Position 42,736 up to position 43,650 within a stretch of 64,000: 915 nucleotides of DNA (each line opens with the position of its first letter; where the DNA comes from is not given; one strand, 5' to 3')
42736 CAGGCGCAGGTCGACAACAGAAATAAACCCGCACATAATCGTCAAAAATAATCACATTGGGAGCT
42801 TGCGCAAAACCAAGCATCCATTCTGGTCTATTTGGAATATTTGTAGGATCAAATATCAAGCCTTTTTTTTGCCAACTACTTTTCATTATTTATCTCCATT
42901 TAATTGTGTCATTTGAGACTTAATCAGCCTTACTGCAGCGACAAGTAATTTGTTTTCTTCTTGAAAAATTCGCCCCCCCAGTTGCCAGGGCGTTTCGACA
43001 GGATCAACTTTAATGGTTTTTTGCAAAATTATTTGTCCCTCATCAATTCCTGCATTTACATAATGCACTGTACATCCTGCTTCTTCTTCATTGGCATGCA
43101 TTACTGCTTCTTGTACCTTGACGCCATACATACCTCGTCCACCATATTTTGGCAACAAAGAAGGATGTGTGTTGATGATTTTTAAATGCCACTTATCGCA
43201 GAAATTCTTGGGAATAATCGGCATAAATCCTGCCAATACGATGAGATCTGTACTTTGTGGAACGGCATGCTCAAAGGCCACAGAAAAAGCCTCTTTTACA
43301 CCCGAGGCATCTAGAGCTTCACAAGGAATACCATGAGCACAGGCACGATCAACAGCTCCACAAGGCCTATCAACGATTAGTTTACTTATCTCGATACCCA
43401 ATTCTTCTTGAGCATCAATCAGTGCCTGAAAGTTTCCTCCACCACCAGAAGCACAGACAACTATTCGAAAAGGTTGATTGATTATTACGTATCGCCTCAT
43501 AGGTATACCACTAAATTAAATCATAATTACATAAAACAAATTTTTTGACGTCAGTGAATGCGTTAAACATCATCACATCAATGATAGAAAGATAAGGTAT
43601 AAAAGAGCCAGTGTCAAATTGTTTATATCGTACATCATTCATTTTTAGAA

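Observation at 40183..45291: Tightly coupled module: DegT - WbqC - formyltransferase - two paralogous beta-propeller proteins - methyltransferase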

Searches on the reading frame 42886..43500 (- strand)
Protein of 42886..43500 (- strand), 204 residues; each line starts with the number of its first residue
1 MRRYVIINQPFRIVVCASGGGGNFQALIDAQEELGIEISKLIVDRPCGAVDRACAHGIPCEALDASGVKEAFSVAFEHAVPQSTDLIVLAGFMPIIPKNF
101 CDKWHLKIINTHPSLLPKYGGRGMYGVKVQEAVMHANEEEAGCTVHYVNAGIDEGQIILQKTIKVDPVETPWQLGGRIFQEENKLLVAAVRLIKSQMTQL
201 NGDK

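Call 3: search_protein_families(library=pfam, proteins=[window:42886-43500:-], max_evalue=0.1)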
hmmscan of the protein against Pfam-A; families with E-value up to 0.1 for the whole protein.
window:42886-43500:- (204 aa): 1 family
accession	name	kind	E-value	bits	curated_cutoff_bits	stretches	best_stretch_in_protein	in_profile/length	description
PF00551.24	Formyl_trans_N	-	1e-36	126.9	26.1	1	12-190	2-181/181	Formyl transferase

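Call 4: search_protein_families(library=ncbifam, proteins=[window:42886-43500:-], max_evalue=0.1)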
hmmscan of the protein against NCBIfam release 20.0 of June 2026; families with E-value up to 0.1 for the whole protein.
window:42886-43500:- (204 aa): 8 families
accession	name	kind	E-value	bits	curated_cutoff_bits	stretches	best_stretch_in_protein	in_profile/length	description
TIGR00639.1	PurN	equivalog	7.2e-43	146.3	150.1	1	12-198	2-189/192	phosphoribosylglycinamide formyltransferase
NF004684.0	PRK06027.1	subfamily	1.6e-18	67.4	223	1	31-204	112-281/286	formyltetrahydrofolate deformylase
TIGR00460.1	fmt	equivalog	1.9e-16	60.1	201.5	1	83-196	79-187/315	methionyl-tRNA formyltransferase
TIGR00655.1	PurU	equivalog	1.3e-14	54.5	285.95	1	79-170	155-242/280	formyltetrahydrofolate deformylase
NF005414.0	PRK06988.1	equivalog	1.7e-10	40.4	316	1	84-198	78-180/311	formyltransferase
NF005998.1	PRK08125.1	equivalog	4.7e-08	31.9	777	1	109-198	101-185/649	bifunctional UDP-4-amino-4-deoxy-L-arabinose formyltransferase/UDP-glucuronic acid oxidase ArnA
NF005755.0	PRK07579.1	equivalog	2.3e-06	27.6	238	1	106-192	86-166/245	dTDP-4-amino-4,6-dideoxyglucose formyltransferase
NF003066.0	PRK03987.1-6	equivalog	0.079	12.2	503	0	130-175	37-81/275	translation initiation factor IF-2 subunit alpha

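Call 26: search_solved_structures(query=window:42886-43500:-, max_evalue=0.00001)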
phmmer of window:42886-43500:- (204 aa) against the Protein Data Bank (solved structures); distinct sequences matched with E-value up to 0.00001: 40.
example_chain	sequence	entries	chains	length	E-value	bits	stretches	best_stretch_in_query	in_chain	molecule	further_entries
4zyt_A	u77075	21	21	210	8.8e-26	94.3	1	12-201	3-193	Trifunctional purine biosynthetic protein adenosine-3 | Phosphoribosylglycinamide formyltransferase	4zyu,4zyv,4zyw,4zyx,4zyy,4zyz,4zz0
1zlx_A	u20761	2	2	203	9.1e-26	94.3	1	12-201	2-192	Phosphoribosylglycinamide formyltransferase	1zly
1meo_A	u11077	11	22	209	1e-25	94.1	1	12-201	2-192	Phosphoribosylglycinamide formyltransferase | Trifunctional purine biosynthetic protein adenosine-3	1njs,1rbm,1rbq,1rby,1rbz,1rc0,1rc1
5j9f_A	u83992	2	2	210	1.7e-25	93.4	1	12-201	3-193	Trifunctional purine biosynthetic protein adenosine-3 | Phosphoribosylglycinamide formyltransferase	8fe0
1mej_B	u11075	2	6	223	2e-25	93.1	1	13-201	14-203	Phosphoribosylglycinamide formyltransferase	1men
3av3_A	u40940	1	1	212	1.5e-24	90.3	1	12-198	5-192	Phosphoribosylglycinamide formyltransferase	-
3p9x_A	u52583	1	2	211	2.5e-24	89.6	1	12-196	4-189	phosphoribosylglycinamide formyltransferase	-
3kcq_A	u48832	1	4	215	1.6e-23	86.9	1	9-200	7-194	Phosphoribosylglycinamide formyltransferase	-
2ywr_A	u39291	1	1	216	2.7e-23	86.2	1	12-194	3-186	Phosphoribosylglycinamide formyltransferase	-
3auf_A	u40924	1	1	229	1.2e-22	84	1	11-195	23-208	Glycinamide ribonucleotide transformylase 1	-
3da8_A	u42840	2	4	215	2.1e-21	80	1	8-194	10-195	Probable 5'-phosphoribosylglycinamide formyltransferase purN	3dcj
3tqr_A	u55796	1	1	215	2.2e-21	79.9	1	9-183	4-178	Phosphoribosylglycinamide formyltransferase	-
4ds3_A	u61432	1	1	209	3.2e-20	76.2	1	12-191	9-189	Phosphoribosylglycinamide formyltransferase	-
2gar_A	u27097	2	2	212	6.4e-19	71.9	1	12-185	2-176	GLYCINAMIDE RIBONUCLEOTIDE TRANSFORMYLASE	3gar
1c3e_A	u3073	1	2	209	2.9e-18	69.8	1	12-185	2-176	GLYCINAMIDE RIBONUCLEOTIDE TRANSFORMYLASE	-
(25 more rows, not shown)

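Call 85: search_solved_structures(query=window:42886-43500:-, max_evalue=1e-17, show_alignments=1)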
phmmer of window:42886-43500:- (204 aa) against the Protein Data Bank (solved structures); distinct sequences matched with E-value up to 1e-17: 16.
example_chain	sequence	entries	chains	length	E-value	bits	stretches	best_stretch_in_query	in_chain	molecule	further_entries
4zyt_A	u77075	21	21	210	8.8e-26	94.3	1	12-201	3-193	Trifunctional purine biosynthetic protein adenosine-3 | Phosphoribosylglycinamide formyltransferase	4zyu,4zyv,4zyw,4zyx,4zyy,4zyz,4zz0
1zlx_A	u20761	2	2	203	9.1e-26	94.3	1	12-201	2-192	Phosphoribosylglycinamide formyltransferase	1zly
1meo_A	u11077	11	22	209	1e-25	94.1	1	12-201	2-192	Phosphoribosylglycinamide formyltransferase | Trifunctional purine biosynthetic protein adenosine-3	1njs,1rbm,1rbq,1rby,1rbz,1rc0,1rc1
5j9f_A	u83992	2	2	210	1.7e-25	93.4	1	12-201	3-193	Trifunctional purine biosynthetic protein adenosine-3 | Phosphoribosylglycinamide formyltransferase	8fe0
1mej_B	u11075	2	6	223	2e-25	93.1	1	13-201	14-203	Phosphoribosylglycinamide formyltransferase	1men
3av3_A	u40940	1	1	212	1.5e-24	90.3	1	12-198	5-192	Phosphoribosylglycinamide formyltransferase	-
3p9x_A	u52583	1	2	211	2.5e-24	89.6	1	12-196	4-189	phosphoribosylglycinamide formyltransferase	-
3kcq_A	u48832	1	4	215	1.6e-23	86.9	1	9-200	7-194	Phosphoribosylglycinamide formyltransferase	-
2ywr_A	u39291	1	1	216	2.7e-23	86.2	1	12-194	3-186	Phosphoribosylglycinamide formyltransferase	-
3auf_A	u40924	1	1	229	1.2e-22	84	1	11-195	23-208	Glycinamide ribonucleotide transformylase 1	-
3da8_A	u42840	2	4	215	2.1e-21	80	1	8-194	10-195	Probable 5'-phosphoribosylglycinamide formyltransferase purN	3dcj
3tqr_A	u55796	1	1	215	2.2e-21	79.9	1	9-183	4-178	Phosphoribosylglycinamide formyltransferase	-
4ds3_A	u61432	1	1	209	3.2e-20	76.2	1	12-191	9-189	Phosphoribosylglycinamide formyltransferase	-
2gar_A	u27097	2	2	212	6.4e-19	71.9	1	12-185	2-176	GLYCINAMIDE RIBONUCLEOTIDE TRANSFORMYLASE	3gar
1c3e_A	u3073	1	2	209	2.9e-18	69.8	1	12-185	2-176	GLYCINAMIDE RIBONUCLEOTIDE TRANSFORMYLASE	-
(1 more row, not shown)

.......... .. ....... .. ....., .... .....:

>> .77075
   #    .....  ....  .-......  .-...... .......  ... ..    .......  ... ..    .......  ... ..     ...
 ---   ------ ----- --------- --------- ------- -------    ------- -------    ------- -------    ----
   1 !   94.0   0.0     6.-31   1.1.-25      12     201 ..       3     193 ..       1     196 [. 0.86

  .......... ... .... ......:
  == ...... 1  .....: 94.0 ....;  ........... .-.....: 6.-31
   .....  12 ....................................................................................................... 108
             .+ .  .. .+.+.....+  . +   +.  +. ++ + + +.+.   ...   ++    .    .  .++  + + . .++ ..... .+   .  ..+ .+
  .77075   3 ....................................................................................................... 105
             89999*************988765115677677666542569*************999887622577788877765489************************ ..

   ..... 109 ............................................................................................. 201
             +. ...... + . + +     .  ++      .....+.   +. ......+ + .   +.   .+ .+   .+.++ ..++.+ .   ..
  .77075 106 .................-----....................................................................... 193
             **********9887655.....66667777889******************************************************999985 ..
